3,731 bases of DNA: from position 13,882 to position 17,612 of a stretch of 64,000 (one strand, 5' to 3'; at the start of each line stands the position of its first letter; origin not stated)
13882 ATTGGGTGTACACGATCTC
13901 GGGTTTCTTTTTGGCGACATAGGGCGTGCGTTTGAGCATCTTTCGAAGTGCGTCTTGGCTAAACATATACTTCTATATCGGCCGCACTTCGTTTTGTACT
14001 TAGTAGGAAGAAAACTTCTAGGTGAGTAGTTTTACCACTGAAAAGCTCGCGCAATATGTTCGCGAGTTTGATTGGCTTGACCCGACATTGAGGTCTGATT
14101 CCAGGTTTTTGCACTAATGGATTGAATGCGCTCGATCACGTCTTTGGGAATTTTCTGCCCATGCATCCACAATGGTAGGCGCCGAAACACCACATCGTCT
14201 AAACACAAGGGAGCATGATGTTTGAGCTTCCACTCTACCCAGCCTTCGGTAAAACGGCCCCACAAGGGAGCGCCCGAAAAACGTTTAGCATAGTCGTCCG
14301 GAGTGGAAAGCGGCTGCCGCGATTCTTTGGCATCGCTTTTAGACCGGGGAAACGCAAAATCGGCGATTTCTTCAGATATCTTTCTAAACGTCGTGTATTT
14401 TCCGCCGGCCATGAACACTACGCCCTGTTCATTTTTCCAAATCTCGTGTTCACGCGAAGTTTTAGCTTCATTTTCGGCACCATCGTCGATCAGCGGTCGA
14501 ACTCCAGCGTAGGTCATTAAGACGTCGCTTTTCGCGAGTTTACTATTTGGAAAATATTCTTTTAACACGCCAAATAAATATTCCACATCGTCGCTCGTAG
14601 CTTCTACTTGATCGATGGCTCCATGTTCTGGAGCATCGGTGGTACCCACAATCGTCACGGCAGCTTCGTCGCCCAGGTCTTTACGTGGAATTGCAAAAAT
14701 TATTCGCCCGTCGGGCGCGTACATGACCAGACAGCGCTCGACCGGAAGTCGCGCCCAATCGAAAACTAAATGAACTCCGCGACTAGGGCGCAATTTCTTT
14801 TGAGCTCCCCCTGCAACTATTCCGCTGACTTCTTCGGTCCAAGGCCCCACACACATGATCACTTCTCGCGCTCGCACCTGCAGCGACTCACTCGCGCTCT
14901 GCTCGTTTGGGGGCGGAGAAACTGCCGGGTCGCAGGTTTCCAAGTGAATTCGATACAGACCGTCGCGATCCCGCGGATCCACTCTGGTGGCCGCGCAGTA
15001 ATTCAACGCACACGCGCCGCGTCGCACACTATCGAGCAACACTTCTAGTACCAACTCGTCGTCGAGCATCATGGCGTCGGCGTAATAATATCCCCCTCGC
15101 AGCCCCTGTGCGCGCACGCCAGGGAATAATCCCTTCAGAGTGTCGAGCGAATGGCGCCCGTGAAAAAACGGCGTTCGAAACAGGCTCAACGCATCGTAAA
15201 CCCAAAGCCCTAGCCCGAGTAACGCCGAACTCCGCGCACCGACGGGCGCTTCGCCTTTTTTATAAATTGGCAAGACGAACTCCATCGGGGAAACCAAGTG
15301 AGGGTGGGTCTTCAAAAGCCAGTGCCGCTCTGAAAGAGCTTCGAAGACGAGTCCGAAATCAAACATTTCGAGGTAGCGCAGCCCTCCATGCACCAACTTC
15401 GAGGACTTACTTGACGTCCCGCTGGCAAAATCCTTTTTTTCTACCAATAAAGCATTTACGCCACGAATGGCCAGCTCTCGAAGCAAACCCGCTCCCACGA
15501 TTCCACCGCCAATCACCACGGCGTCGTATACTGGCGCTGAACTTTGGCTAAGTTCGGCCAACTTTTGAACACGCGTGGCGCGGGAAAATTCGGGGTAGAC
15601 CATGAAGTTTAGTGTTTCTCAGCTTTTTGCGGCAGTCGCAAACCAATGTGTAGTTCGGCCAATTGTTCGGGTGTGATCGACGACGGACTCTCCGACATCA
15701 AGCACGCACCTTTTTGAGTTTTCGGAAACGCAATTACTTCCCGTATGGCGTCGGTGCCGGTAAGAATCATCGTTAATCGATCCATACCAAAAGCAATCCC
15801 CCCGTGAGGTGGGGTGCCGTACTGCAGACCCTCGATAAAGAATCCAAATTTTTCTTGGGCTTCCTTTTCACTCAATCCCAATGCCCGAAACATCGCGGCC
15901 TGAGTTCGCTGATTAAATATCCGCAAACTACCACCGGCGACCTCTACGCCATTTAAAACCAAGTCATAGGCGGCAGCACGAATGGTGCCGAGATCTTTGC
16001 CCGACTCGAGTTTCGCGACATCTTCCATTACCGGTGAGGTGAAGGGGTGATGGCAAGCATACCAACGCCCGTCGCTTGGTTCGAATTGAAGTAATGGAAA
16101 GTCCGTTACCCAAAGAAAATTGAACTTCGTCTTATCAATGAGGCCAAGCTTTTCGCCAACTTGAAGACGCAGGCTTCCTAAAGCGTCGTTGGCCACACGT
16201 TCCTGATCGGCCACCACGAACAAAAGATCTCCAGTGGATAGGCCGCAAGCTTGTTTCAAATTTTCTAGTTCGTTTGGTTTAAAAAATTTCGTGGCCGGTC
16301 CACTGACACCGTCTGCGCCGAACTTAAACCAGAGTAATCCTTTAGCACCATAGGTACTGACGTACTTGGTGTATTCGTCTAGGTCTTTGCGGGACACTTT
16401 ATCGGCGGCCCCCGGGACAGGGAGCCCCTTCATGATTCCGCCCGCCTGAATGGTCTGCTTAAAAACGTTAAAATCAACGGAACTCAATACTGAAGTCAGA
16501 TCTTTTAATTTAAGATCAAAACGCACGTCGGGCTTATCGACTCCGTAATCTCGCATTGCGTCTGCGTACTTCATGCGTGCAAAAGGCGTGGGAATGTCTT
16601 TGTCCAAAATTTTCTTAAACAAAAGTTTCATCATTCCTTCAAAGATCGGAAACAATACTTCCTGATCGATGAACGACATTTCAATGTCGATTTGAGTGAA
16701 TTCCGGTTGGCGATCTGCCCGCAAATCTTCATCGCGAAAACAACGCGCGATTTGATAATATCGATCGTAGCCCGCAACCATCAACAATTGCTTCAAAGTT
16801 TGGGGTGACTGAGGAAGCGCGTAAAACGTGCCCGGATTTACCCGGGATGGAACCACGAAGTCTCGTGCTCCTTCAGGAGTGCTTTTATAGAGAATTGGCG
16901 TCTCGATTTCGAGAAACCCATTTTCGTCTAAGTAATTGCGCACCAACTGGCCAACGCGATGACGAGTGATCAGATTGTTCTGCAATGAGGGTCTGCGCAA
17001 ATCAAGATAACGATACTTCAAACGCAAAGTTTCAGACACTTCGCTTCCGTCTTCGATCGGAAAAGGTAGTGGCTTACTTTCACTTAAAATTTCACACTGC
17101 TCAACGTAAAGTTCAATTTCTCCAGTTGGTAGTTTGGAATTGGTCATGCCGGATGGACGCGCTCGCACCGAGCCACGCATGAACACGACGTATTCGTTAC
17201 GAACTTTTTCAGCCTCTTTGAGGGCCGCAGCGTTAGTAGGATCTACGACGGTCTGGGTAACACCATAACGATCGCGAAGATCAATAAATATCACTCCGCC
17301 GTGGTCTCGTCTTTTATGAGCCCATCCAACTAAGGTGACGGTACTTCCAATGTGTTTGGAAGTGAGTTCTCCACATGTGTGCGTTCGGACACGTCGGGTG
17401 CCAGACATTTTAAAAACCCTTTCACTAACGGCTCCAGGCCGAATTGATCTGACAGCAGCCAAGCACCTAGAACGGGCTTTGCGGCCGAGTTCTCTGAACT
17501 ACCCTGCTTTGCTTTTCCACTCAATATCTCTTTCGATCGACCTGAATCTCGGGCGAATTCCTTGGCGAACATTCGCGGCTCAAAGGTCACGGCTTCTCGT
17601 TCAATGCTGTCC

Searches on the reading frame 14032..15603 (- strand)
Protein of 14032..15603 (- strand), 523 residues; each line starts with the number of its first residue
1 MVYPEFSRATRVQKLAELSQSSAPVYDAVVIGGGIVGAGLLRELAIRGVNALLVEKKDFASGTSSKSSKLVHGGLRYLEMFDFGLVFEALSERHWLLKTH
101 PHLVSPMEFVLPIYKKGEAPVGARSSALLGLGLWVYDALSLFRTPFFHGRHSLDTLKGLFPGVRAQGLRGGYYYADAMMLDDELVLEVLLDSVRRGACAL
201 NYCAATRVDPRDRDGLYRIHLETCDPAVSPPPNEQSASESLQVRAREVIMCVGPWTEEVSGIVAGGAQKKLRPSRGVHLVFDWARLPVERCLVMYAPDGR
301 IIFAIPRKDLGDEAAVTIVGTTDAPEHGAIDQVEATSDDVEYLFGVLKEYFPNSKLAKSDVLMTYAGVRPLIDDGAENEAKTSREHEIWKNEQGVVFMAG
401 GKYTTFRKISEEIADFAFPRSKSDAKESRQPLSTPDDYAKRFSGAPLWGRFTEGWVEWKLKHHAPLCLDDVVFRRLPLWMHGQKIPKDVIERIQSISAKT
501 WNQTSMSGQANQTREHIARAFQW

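Call 85: search_protein_families(library=pfam, proteins=[window:14032-15603:-], max_evalue=0.00001)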
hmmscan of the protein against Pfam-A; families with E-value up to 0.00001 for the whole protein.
window:14032-15603:- (523 aa): 1 family
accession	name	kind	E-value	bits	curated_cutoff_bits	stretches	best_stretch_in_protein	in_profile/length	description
PF01266.30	DAO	-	7.9e-44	151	27.9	1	27-376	1-317/353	FAD dependent oxidoreductase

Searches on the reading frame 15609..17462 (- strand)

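Call 85: search_protein_families(library=pfam, proteins=[window:15609-17462:-], max_evalue=0.00001)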
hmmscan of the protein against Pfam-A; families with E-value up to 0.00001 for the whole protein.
window:15609-17462:- (617 aa): 4 families
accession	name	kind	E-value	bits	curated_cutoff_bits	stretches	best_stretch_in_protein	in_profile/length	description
PF00152.25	tRNA-synt_2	-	4e-122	407.6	25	1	144-583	2-308/308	tRNA synthetases class II (D, K and N)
PF02938.19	GAD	-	6.9e-25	87.6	23.4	1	334-428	1-95/95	GAD domain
PF01336.31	tRNA_anti-codon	-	2.3e-16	59.9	27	1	42-126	1-75/75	OB-fold nucleic acid binding domain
PF01409.25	tRNA-synt_2d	-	5.4e-06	26.5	19.8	0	234-292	104-160/246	tRNA synthetases class II core domain (F)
